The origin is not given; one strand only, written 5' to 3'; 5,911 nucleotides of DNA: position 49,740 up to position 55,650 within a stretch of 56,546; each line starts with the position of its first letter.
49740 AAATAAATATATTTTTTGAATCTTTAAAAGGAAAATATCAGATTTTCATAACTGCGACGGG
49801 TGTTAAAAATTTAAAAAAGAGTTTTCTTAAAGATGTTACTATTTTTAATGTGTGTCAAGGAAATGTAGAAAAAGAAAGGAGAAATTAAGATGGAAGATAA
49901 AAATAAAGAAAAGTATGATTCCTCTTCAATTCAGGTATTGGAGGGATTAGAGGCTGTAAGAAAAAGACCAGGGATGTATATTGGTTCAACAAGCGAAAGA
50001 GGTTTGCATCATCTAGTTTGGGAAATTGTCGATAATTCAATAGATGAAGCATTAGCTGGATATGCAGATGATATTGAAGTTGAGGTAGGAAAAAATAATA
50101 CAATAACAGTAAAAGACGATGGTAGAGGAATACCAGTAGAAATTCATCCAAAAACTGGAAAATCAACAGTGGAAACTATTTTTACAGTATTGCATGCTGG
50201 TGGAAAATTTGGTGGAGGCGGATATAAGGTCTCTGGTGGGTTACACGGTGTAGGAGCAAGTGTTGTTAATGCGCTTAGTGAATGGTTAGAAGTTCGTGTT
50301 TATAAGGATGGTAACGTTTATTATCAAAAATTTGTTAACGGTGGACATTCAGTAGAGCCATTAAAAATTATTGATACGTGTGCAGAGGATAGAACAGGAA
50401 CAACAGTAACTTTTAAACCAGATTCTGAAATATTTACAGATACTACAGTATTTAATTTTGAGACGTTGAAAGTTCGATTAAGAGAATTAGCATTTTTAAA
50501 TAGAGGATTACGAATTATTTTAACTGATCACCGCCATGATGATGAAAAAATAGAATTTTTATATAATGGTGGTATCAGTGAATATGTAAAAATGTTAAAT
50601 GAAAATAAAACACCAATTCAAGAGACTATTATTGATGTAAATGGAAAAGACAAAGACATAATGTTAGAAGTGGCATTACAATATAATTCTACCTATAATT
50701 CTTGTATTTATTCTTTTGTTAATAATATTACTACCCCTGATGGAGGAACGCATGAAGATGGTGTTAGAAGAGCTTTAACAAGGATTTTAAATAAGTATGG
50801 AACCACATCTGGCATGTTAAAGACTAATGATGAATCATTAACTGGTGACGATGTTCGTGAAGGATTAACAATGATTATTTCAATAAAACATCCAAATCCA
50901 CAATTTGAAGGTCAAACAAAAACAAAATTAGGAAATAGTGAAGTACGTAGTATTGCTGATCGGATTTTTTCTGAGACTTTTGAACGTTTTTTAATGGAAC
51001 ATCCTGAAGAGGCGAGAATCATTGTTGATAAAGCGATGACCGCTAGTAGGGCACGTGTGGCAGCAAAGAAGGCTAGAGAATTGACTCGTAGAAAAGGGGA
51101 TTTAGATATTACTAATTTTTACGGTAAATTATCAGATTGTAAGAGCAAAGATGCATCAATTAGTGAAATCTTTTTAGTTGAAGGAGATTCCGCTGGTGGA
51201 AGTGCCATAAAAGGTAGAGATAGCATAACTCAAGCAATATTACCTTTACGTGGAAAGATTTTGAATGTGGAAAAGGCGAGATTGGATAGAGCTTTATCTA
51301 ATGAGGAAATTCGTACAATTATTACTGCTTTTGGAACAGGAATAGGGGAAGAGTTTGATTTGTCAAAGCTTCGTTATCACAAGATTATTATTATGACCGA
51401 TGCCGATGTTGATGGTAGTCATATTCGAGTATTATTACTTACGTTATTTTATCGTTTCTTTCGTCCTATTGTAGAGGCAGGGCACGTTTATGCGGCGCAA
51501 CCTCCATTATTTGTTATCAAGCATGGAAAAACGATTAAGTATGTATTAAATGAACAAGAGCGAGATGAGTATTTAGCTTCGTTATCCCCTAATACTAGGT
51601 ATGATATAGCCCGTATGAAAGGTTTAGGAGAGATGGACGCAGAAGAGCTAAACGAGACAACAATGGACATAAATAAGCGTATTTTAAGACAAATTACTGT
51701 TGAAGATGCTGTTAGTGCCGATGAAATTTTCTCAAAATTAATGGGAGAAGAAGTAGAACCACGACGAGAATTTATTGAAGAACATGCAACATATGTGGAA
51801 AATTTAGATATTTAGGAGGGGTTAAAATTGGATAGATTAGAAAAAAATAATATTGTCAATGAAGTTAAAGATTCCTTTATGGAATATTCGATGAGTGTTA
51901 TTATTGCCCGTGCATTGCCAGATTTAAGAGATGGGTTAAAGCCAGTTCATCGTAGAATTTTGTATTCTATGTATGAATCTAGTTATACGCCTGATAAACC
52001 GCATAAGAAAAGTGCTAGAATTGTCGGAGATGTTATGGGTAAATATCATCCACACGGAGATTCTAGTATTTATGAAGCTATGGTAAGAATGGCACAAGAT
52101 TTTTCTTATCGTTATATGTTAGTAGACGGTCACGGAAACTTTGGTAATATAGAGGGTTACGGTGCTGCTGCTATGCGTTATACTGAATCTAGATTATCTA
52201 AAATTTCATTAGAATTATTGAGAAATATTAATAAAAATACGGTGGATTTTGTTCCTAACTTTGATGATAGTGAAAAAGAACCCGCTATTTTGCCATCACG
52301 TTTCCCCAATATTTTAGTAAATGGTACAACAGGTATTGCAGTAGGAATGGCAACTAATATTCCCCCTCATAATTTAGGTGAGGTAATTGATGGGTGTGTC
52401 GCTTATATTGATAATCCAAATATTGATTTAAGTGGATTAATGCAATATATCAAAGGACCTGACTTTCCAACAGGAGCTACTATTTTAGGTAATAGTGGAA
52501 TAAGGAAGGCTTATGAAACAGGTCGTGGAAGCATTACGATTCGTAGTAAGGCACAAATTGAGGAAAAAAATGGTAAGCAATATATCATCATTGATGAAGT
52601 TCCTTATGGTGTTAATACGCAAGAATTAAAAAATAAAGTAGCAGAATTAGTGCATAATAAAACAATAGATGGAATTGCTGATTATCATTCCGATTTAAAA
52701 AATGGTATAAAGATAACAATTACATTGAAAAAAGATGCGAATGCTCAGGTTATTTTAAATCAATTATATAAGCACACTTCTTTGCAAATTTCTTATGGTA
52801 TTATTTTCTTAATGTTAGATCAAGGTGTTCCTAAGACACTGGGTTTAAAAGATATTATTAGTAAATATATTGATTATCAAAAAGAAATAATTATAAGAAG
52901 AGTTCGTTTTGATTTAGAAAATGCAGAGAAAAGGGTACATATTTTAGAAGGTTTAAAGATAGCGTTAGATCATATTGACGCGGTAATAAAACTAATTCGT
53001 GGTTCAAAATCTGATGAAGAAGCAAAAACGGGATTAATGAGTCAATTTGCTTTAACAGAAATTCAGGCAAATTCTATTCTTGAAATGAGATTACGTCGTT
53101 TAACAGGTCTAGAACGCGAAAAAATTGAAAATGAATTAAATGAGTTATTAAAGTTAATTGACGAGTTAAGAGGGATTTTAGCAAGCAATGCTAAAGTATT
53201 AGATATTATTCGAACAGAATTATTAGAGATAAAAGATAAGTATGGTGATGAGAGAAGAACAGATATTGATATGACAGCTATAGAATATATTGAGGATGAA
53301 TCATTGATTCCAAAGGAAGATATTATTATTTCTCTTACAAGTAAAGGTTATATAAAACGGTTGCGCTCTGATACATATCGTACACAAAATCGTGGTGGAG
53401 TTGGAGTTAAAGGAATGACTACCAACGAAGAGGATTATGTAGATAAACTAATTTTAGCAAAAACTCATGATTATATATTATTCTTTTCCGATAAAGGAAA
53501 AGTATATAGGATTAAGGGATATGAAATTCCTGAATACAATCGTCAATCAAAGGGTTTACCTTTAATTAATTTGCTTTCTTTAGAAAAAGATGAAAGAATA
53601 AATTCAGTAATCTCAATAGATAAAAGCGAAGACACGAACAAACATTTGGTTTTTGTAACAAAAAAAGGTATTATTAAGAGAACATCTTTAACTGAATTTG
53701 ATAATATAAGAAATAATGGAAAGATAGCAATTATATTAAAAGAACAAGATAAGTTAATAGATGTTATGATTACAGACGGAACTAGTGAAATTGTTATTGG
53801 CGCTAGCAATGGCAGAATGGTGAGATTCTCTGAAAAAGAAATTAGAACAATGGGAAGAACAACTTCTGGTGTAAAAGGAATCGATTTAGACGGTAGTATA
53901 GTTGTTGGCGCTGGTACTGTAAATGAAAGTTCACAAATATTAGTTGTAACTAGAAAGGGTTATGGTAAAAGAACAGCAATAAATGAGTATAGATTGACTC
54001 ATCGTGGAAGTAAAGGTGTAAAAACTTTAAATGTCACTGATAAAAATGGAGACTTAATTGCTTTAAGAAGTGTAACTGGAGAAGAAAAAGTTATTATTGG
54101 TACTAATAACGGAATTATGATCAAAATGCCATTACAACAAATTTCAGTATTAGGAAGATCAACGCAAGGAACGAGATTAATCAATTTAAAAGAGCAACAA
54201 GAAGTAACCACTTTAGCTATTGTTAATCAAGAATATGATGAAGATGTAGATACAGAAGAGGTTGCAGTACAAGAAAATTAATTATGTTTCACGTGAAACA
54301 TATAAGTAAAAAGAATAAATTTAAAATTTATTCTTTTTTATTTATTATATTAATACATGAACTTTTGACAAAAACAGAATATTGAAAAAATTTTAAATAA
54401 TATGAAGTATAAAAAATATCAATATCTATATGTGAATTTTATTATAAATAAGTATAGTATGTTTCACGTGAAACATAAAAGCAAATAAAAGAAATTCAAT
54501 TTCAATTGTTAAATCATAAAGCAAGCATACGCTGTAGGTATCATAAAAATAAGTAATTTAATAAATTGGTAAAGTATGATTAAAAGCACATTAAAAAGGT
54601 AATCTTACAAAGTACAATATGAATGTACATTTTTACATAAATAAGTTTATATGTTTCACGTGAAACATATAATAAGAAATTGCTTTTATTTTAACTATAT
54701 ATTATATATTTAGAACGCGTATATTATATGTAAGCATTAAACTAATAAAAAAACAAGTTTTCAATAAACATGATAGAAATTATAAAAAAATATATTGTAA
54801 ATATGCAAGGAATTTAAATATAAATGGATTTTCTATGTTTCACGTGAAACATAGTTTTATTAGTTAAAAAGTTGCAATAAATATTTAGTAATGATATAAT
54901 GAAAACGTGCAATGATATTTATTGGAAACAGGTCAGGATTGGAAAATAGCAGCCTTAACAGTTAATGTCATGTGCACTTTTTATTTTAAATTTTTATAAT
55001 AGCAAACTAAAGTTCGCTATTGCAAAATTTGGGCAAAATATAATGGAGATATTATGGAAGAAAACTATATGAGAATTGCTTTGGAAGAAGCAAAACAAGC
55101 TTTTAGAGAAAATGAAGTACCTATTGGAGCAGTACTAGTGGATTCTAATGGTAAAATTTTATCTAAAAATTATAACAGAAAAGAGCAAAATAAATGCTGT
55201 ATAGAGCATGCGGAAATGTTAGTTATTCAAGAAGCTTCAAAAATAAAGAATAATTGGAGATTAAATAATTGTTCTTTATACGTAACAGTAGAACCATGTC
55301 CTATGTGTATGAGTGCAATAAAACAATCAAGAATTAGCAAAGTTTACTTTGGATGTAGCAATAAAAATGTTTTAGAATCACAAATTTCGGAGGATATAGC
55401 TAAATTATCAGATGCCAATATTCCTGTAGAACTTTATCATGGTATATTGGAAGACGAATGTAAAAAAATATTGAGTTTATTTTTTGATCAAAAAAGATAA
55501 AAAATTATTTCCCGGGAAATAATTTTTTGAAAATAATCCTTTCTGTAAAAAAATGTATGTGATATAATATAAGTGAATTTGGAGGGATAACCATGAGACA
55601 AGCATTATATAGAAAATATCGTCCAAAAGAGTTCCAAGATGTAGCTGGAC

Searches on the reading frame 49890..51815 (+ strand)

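Call 6: search_protein_families(library=ncbifam, proteins=[window:49890-51815:+])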
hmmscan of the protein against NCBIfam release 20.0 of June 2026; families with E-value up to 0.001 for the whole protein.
window:49890-51815:+ (641 aa): 8 families
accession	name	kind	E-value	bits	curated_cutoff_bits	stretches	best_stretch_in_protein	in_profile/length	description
NF004189.0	PRK05644.1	subfamily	3.4e-302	1003.6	740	1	3-641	4-641/641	DNA gyrase subunit B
NF011501.0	PRK14939.1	subfamily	9.2e-289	960.4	796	2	3-565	4-563/803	DNA gyrase subunit B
TIGR01059.1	gyrB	equivalog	1.9e-284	945.1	882.4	1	9-641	1-639/639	DNA topoisomerase (ATP-hydrolyzing) subunit B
TIGR01058.1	parE_Gpos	equivalog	1.7e-241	803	899.95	1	6-634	2-628/637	DNA topoisomerase IV subunit B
TIGR01055.1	parE_Gneg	equivalog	2.9e-172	574.4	723.35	1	8-633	3-622/625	DNA topoisomerase IV subunit B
TIGR01052.1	top6b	equivalog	0.00025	19.6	380.7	1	33-124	23-109/488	DNA topoisomerase VI subunit B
NF003218.0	PRK04184.1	equivalog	0.00029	19.5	274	1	35-126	33-121/539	DNA topoisomerase VI subunit B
TIGR00585.2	mutl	equivalog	0.00085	18.3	180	1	42-83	24-63/555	DNA mismatch repair endonuclease MutL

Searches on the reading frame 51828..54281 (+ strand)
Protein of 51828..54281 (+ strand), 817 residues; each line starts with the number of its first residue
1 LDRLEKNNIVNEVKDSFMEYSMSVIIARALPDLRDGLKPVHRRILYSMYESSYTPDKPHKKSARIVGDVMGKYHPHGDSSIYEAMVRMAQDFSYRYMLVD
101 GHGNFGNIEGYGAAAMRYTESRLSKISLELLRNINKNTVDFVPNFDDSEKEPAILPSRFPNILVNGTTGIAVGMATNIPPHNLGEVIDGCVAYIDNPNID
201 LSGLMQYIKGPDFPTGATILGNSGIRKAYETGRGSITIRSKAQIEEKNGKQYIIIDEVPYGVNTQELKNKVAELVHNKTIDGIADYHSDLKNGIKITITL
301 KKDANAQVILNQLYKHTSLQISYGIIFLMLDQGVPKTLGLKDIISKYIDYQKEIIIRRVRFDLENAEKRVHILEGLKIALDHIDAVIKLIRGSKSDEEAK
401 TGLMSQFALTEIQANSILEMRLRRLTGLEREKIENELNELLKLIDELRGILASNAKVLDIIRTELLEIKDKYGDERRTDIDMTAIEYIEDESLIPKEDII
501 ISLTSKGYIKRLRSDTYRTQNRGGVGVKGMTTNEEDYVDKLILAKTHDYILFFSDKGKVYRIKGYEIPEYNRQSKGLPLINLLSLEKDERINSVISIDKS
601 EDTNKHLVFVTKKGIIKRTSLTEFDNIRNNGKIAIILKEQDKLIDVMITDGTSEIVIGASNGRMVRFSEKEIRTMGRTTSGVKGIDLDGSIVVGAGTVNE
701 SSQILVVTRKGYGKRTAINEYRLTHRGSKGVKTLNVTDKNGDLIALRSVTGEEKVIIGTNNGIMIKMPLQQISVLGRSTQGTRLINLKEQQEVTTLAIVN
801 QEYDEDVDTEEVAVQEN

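Call 6: search_protein_families(library=ncbifam, proteins=[window:51828-54281:+])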
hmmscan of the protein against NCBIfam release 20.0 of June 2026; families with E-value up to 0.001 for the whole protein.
window:51828-54281:+ (817 aa): 10 families
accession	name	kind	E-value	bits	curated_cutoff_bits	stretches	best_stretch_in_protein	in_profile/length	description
NF004043.1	PRK05560.1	equivalog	0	1148.9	902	1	5-798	3-797/798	DNA gyrase subunit A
TIGR01063.1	gyrA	equivalog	0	1121.2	877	1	6-800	3-799/800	DNA topoisomerase (ATP-hydrolyzing) subunit A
NF038098.1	GyrA_w_intein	exception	1.3e-261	871.3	1850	2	119-799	538-1226/1232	intein-containing DNA gyrase subunit A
NF004044.1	PRK05561.1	subfamily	1.7e-249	830.4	654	2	11-689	4-675/738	DNA topoisomerase (ATP-hydrolyzing)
NF010586.0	PRK13979.1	equivalog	1.5e-224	747.9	1475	3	12-653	21-669/957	DNA topoisomerase IV subunit A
TIGR01061.1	parC_Gpos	equivalog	1.8e-216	721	813.25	2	10-739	7-735/737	DNA topoisomerase IV subunit A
TIGR01062.1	parC_Gneg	equivalog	9.5e-171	569.5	628.9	1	6-678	3-662/735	DNA topoisomerase IV subunit A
NF007209.0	PRK09631.1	equivalog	9.4e-69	232.7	644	1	8-509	3-482/635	DNA topoisomerase IV subunit A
NF009397.0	PRK12758.1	equivalog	1.1e-68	232.1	780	1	10-509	24-503/870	DNA gyrase/topoisomerase IV subunit A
NF007208.0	PRK09630.1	equivalog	2.5e-49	168.5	598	1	8-321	3-290/479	DNA topoisomerase IV subunit A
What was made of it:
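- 51828..54281 (+): gyrA, the left border of the array. call 6 (NF004043, 1149 bits)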

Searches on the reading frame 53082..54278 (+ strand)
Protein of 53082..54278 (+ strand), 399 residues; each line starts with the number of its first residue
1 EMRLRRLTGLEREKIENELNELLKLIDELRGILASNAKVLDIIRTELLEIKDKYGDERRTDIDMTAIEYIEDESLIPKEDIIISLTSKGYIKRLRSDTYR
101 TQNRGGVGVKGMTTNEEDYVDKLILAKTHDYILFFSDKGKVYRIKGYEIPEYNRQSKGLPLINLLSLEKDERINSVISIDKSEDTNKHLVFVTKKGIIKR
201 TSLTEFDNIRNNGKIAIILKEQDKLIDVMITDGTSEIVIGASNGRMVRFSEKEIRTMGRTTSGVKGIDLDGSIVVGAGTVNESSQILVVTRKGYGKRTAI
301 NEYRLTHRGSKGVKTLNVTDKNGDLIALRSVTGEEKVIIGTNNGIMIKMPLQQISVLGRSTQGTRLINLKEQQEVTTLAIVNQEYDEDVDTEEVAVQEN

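Call 43: find_related_loci(query=window:53082-54278:+, collection=metagenome_contigs, flank=4000)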
Query window:53082-54278:+ (399 aa) in metagenome_contigs; peptide patterns used: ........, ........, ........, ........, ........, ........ (x = any residue, [..] = any of these).
600 stretches matched a pattern (row limit reached: there are more); 541 encode a relative of the query (tblastn E <= 1e-3); the best 80 are kept; 80 distinct loci.
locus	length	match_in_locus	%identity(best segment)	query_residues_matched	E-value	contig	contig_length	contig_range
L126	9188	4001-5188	69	1-395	5e-180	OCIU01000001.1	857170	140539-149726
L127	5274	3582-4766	69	1-392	0e+0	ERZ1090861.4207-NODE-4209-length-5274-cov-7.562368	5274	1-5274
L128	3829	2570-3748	68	1-395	0e+0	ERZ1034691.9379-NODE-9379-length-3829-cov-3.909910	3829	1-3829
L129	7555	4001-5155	68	1-383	6e-175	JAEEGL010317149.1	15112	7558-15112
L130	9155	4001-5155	69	1-384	6e-175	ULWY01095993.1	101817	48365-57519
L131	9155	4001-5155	66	1-381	4e-173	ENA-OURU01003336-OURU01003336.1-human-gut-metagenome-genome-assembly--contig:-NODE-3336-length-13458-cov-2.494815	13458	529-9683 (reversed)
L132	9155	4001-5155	66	1-381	3e-171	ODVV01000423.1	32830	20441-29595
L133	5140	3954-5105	66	1-384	1e-173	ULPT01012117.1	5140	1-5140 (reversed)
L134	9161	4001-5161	65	1-387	7e-166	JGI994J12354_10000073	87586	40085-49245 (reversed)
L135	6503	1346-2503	65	1-383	1e-163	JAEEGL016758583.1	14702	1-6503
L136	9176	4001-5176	70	1-391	2e-180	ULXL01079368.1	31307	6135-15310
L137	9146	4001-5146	63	1-381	9e-158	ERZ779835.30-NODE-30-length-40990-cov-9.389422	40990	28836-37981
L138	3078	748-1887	64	1-380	2e-164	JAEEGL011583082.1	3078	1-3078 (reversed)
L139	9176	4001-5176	60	1-392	1e-155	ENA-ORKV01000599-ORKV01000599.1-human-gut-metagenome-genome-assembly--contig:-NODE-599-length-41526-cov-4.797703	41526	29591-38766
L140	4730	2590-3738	62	1-383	3e-158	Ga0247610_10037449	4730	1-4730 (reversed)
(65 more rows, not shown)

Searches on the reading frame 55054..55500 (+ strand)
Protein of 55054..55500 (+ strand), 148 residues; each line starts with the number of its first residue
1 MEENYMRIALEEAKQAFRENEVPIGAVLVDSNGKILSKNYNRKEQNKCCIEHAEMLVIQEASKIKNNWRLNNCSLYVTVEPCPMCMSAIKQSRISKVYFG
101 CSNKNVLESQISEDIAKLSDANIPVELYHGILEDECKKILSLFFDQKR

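Call 6: search_protein_families(library=ncbifam, proteins=[window:55054-55500:+])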
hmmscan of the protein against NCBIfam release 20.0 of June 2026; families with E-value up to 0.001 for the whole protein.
window:55054-55500:+ (148 aa): 5 families
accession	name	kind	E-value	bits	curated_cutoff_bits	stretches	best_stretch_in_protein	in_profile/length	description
NF008113.2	PRK10860.1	equivalog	9.9e-33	113.3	150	1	2-148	7-152/165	tRNA adenosine(34) deaminase TadA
TIGR00326.1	eubact_ribD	equivalog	8.6e-13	48.2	156.35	1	6-147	1-136/343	bifunctional diaminohydroxyphosphoribosylaminopyrimidine deaminase/5-amino-6-(5-phosphoribosylamino)uracil reductase RibD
NF041025.1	antiphage_deaminase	equivalog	1.2e-08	34.2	400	1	52-139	339-429/437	anti-phage dCTP deaminase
TIGR02571.1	ComEB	equivalog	2.6e-05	24.2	219.45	1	50-105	67-120/151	ComE operon protein 2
NF008052.0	PRK10786.1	equivalog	0.00092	18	500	1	2-144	3-139/367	bifunctional diaminohydroxyphosphoribosylaminopyrimidine deaminase/5-amino-6-(5-phosphoribosylamino)uracil reductase RibD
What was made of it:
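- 55054..55500 (+): tadA. call 6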

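Call 10: find_encoding_contigs(protein=window:55054-55500:+, flank=10000, max_places=8)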
Protein window:55054-55500:+ (148 aa): 5 contigs read that carry it; 5 places shown.
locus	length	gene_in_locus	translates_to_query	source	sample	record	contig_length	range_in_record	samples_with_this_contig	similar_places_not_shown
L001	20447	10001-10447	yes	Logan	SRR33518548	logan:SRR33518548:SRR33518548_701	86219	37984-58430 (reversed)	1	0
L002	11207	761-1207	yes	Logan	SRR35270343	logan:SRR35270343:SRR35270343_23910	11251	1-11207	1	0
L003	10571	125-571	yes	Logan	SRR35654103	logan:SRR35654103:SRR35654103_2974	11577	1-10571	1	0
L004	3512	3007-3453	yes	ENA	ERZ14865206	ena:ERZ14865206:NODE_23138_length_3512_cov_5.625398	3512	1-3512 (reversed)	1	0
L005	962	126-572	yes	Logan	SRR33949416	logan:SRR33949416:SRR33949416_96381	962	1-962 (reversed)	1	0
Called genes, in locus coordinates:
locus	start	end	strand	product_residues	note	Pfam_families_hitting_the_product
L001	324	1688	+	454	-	PF11638:DnaA_N (weak), PF13479:AAA_24 (faint), PF01695:IstB_IS21, PF00308:Bac_DnaA, PF08299:Bac_DnaA_C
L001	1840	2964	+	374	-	PF00712:DNA_pol3_beta, PF02767:DNA_pol3_beta_2, PF00712:DNA_pol3_beta (weak), PF02767:DNA_pol3_beta_2, PF02768:DNA_pol3_beta_3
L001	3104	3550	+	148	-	PF06338:ComK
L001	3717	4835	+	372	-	PF02463:SMC_N, PF13476:AAA_23 (weak)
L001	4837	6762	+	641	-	PF02518:HATPase_c, PF00204:DNA_gyraseB, PF01751:Toprim, PF00986:DNA_gyraseB_C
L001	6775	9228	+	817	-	PF00521:DNA_topoisoIV, PF03989:DNA_gyraseA_C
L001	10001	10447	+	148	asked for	PF00383:dCMP_cyt_deam_1, PF14437:MafB19-deam, PF14439:Bd3614-deam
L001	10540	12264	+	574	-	PF13177:DNA_pol3_delta2, PF00004:AAA, PF12169:DNA_pol3_gamma3 (faint), PF21960:RCF1-5-like_lid (weak), PF22608:DNAX_ATPase_lid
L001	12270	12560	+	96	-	PF02575:YbaB_DNA_bd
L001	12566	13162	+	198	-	PF21176:RecR_HhH, PF02132:RecR_ZnF (weak), PF13662:Toprim_4, PF21175:RecR_C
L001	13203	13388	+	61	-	PF07441:BofA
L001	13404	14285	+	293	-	PF13177:DNA_pol3_delta2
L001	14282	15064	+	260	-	PF04468:PSP1, PF28472:PSP1_3rd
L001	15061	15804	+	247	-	PF05175:MTS, PF01170:UPF0020 (weak), PF13847:Methyltransf_31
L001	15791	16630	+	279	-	PF00590:TP_methylase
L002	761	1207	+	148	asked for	PF00383:dCMP_cyt_deam_1, PF14437:MafB19-deam, PF14439:Bd3614-deam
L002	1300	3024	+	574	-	PF13177:DNA_pol3_delta2, PF00004:AAA, PF12169:DNA_pol3_gamma3 (faint), PF21960:RCF1-5-like_lid (weak), PF22608:DNAX_ATPase_lid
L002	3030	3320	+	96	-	PF02575:YbaB_DNA_bd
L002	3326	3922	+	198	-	PF21176:RecR_HhH, PF02132:RecR_ZnF (weak), PF13662:Toprim_4, PF21175:RecR_C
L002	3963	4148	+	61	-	PF07441:BofA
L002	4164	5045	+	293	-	PF13177:DNA_pol3_delta2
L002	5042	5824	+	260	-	PF04468:PSP1, PF28472:PSP1_3rd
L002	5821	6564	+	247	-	PF05175:MTS, PF01170:UPF0020 (weak), PF13847:Methyltransf_31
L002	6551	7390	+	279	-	PF00590:TP_methylase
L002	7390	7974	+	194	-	PF01195:Pept_tRNA_hydro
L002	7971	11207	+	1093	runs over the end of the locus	?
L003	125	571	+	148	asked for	PF00383:dCMP_cyt_deam_1, PF14437:MafB19-deam, PF14439:Bd3614-deam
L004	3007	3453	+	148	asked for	PF00383:dCMP_cyt_deam_1, PF14437:MafB19-deam, PF14439:Bd3614-deam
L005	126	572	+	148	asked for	PF00383:dCMP_cyt_deam_1, PF14437:MafB19-deam, PF14439:Bd3614-deam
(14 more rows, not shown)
